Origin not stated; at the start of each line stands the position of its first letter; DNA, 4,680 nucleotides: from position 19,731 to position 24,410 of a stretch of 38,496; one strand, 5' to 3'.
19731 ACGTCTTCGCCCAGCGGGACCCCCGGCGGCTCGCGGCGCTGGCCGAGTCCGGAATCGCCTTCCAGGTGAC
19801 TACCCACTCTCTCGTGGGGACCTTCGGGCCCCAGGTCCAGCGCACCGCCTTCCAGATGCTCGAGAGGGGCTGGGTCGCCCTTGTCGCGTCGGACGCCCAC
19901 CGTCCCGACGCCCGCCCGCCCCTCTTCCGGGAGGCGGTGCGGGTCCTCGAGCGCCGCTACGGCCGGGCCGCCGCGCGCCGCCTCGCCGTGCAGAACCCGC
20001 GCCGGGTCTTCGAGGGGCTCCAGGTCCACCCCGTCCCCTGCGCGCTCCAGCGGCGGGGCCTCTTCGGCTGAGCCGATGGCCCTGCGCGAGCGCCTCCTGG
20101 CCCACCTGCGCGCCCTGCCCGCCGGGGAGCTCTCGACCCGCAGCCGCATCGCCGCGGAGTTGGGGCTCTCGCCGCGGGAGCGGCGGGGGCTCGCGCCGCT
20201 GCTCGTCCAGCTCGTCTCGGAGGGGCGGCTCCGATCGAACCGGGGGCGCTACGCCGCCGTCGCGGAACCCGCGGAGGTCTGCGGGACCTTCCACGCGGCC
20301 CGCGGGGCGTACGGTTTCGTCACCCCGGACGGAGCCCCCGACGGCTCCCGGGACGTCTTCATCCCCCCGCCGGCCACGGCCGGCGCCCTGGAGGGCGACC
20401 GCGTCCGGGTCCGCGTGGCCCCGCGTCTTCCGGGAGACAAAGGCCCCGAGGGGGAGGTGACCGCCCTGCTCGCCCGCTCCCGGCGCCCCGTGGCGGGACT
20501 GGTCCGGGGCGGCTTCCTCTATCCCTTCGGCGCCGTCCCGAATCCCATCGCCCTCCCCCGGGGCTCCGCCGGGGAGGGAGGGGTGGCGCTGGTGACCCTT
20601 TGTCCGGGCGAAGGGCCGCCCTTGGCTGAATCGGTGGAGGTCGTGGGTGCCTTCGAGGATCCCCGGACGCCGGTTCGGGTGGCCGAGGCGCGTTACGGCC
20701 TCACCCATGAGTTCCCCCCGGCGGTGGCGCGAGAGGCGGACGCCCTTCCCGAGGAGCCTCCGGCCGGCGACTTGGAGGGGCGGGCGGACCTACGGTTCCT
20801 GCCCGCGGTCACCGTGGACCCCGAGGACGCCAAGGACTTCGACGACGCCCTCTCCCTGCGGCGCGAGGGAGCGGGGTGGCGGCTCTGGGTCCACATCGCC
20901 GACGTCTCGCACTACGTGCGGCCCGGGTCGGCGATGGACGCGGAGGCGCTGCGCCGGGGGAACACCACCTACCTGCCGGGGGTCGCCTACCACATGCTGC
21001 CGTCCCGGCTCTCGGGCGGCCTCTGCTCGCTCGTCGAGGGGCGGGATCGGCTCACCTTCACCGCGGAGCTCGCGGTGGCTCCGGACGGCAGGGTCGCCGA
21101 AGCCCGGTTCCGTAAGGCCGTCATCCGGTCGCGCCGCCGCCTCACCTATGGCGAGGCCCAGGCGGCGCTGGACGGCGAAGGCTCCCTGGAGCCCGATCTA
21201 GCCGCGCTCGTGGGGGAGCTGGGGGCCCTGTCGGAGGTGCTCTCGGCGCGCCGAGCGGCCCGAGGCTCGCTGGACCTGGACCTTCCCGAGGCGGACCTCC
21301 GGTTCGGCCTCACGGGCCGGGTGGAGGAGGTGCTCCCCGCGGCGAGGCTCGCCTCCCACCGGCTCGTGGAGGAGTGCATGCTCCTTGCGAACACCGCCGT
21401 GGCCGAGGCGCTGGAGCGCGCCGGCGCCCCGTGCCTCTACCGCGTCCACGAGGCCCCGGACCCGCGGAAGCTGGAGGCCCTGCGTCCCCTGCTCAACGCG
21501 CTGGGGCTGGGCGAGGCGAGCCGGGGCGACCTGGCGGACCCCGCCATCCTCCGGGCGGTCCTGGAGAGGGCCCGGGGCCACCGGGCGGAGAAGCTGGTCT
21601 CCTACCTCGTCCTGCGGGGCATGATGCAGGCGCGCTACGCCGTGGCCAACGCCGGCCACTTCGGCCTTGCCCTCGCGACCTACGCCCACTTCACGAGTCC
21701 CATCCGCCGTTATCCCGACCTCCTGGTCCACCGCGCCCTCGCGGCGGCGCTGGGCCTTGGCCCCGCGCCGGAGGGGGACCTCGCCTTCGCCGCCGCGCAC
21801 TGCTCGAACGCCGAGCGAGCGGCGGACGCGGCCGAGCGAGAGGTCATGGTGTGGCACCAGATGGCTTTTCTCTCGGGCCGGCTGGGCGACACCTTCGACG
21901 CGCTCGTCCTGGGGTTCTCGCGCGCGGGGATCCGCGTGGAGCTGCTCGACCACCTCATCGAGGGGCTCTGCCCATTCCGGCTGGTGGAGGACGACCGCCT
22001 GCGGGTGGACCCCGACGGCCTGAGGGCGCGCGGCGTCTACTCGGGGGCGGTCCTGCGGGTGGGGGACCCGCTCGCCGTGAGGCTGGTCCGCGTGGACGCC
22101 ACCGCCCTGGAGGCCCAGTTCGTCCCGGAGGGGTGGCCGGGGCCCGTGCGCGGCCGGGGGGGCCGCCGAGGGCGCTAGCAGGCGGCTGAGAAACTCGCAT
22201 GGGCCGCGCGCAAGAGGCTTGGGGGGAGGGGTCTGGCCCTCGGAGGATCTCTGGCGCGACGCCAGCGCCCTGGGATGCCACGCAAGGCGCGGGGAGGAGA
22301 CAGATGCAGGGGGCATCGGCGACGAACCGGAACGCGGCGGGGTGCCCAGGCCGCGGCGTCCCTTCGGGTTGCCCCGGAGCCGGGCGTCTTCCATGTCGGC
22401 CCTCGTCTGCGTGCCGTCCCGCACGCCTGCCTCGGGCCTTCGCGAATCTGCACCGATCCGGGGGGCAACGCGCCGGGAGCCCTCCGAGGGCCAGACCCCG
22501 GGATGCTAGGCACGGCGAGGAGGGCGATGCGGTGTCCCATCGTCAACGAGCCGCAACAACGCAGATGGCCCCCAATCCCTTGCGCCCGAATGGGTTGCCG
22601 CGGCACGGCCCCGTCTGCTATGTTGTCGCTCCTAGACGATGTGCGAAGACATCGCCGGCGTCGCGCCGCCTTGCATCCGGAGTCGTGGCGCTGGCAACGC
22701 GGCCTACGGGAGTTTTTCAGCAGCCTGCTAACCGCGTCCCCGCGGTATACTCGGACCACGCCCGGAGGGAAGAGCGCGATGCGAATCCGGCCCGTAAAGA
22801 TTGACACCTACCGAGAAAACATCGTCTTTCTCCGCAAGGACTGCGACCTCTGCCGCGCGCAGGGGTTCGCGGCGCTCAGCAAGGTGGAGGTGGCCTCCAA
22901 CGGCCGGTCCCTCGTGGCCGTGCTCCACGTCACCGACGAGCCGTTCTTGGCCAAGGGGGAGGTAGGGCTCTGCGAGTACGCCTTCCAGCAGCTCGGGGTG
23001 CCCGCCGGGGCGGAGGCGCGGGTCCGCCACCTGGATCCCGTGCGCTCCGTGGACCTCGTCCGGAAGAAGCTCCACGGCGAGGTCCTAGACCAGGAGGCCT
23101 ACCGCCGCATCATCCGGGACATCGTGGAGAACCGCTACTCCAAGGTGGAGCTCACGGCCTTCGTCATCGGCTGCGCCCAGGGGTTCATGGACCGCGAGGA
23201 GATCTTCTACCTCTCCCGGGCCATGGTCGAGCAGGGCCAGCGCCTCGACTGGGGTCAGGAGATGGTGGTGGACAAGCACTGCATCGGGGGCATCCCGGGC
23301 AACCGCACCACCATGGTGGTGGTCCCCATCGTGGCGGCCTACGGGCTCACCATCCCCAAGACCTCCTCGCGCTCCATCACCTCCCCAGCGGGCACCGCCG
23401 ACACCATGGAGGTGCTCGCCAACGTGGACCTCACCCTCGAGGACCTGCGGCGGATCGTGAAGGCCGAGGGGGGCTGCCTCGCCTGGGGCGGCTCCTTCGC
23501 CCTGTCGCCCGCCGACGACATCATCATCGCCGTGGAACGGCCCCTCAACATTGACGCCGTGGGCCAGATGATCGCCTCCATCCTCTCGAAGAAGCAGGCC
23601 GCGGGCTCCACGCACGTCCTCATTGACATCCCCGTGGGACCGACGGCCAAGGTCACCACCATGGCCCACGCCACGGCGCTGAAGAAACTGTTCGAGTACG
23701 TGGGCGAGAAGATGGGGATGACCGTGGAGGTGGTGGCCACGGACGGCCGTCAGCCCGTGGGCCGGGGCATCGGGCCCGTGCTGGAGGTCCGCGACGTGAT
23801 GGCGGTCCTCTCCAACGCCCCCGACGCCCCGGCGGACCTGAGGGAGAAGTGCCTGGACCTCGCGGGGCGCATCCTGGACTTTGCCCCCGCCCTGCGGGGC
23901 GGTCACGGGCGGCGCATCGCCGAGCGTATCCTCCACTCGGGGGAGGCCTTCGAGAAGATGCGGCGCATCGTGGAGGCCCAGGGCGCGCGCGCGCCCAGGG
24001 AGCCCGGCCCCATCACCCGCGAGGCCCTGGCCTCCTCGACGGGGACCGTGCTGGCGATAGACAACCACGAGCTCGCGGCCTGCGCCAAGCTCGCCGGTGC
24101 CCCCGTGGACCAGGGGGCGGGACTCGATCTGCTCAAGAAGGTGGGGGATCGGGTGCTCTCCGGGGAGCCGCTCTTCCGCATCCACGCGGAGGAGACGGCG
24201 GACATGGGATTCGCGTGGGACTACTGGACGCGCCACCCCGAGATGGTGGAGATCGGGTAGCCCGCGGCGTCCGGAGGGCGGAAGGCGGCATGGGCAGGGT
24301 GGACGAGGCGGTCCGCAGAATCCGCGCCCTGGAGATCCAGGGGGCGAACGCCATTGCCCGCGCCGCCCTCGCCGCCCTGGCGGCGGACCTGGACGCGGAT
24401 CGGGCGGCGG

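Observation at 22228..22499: A second family member nested, in opposite orientation, inside the rnr-proximal copy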

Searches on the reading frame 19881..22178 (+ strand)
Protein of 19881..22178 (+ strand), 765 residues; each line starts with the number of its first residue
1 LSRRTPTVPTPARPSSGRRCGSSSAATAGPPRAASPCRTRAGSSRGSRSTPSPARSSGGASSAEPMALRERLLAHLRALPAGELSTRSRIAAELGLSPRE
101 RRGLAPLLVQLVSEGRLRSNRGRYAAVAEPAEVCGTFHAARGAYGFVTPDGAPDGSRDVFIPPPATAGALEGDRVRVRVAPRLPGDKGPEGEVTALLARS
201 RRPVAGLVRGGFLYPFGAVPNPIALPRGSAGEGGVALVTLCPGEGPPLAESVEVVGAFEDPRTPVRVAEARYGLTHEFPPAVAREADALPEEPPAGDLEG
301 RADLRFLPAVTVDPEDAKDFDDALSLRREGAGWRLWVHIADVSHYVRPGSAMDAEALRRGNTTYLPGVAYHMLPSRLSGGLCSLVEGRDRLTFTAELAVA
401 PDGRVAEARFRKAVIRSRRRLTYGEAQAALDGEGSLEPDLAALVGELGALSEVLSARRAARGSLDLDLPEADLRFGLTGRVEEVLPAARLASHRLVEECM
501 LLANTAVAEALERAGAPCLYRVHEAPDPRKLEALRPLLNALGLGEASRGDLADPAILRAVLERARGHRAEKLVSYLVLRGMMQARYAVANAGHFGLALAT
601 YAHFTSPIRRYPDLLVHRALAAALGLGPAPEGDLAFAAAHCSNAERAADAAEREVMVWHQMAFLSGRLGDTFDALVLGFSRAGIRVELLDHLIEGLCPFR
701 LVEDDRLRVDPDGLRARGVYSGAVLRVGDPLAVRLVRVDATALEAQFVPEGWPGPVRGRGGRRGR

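Call 74: search_protein_families(library=pfam, proteins=[window:19881-22178:+], max_evalue=0.00001)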
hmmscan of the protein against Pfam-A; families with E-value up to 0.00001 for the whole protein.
window:19881-22178:+ (765 aa): 4 families
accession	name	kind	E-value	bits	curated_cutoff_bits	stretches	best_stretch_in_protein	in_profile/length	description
PF00773.25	RNB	-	6.4e-102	341.6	29.3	1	301-624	1-324/326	RNB domain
PF08206.17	OB_RNB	-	3.6e-11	43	24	1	135-193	1-55/58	Ribonuclease B OB domain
PF17876.7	CSD2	-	5.2e-10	39.7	26.2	0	146-200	1-53/74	Cold shock domain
PF18614.7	RNase_II_C_S1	-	2.7e-06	27.6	26.6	0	724-749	33-58/59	RNase II-type exonuclease C-terminal S1 domain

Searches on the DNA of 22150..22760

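Call 14: search_rna_families(source=window, start=22150, end=22760, threshold=evalue, max_evalue=10, show_alignments=2)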
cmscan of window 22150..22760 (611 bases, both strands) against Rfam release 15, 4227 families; matches with E-value up to 10: 1.
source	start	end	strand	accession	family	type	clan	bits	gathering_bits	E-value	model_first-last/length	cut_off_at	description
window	22477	22562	-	RF02835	Bcj11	Gene; sRNA;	-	14.7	49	7.9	1-122/122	no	Burkholderia RNA 11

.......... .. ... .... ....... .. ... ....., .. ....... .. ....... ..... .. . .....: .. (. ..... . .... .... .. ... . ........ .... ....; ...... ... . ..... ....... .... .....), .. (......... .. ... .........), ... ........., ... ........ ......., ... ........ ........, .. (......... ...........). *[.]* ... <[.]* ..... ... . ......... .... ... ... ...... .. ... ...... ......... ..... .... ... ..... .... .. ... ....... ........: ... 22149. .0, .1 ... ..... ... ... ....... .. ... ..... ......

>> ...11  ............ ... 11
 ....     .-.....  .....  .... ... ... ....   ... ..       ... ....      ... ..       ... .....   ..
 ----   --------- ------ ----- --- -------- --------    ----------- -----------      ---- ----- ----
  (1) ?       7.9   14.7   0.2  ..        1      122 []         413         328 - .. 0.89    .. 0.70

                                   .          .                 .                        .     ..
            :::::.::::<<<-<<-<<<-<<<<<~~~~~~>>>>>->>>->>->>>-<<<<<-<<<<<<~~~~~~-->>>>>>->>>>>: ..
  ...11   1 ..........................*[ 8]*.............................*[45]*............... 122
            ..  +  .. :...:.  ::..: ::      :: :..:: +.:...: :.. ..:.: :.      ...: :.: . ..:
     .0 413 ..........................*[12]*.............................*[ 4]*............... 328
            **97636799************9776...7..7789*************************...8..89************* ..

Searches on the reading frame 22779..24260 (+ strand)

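Call 74: search_protein_families(library=pfam, proteins=[window:22779-24260:+], max_evalue=0.00001)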
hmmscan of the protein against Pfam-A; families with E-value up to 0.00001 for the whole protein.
window:22779-24260:+ (493 aa): 3 families
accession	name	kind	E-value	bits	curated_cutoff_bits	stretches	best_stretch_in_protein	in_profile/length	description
PF00591.27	Glycos_transf_3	-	9.7e-12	45.5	27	1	162-390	3-252/253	Glycosyl transferase family, a/b domain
PF02885.22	Glycos_trans_3N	-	5.5e-10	39.3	26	1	92-153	2-63/63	Glycosyl transferase family, helical bundle domain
PF07831.19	PYNP_C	-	2.1e-09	37.3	27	1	425-474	3-59/75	Pyrimidine nucleoside phosphorylase C-terminal domain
